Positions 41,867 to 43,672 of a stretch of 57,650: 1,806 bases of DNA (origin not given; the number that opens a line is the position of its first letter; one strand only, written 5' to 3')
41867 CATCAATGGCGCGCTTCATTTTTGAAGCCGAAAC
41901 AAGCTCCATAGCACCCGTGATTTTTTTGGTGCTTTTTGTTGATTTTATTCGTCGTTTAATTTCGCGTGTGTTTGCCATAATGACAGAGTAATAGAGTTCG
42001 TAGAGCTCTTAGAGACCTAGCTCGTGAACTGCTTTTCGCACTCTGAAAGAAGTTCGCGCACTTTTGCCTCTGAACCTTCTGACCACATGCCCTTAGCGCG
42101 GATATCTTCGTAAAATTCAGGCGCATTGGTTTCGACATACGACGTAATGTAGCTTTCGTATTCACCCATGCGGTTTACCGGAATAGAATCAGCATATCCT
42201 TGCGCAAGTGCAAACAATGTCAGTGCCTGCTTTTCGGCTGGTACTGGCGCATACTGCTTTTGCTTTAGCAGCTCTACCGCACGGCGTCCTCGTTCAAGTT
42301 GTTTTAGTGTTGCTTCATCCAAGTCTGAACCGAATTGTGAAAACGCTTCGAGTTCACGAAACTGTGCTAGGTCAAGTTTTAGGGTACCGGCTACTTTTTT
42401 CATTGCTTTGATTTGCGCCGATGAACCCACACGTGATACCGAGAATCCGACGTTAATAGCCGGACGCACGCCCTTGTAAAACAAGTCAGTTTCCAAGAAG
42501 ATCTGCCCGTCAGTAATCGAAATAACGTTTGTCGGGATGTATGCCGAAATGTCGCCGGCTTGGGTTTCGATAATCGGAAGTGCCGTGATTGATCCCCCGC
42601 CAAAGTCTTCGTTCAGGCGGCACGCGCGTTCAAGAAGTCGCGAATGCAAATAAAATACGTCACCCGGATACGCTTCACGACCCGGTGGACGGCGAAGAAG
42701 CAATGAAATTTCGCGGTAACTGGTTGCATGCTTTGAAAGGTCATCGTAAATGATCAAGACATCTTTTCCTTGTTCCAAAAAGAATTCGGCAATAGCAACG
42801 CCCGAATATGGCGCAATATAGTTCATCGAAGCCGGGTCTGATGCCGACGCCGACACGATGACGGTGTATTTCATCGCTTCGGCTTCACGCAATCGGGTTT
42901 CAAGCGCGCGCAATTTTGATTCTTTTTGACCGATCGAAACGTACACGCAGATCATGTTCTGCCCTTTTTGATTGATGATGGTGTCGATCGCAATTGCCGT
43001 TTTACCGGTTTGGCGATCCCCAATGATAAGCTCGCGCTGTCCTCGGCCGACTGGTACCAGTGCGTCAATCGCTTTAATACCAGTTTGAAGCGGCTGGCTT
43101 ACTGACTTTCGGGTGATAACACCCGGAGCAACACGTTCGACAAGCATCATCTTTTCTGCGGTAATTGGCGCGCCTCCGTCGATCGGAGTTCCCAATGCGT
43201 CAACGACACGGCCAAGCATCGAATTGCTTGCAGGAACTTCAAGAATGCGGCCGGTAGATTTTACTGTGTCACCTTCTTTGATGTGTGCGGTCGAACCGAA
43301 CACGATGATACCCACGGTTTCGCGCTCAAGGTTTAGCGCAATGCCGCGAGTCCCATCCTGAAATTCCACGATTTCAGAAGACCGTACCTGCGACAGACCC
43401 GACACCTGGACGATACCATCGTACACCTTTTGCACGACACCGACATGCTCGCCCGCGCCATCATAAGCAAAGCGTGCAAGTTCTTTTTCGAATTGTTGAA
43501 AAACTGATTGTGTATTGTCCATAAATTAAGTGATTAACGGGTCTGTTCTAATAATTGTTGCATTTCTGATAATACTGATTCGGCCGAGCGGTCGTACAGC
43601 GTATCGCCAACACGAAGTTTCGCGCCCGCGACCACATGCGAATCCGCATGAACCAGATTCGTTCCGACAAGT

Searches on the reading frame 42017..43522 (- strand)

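Call 60: search_protein_families(library=pfam, proteins=[window:42017-43522:-], max_evalue=0.0001)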
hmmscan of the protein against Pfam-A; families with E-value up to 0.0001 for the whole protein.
window:42017-43522:- (501 aa): 3 families
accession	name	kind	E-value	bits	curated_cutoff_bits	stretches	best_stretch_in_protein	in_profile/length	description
PF00006.31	ATP-synt_ab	-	1.1e-83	280.5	29.5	1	148-363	1-213/213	ATP synthase alpha/beta family, nucleotide-binding domain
PF00306.32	ATP-synt_ab_C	-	9.6e-45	152.4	27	1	370-494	1-125/126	ATP synthase alpha/beta chain, C terminal domain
PF02874.29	ATP-synt_ab_N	-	2.7e-14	53.9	20.9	1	26-91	4-69/69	ATP synthase alpha/beta family, beta-barrel domain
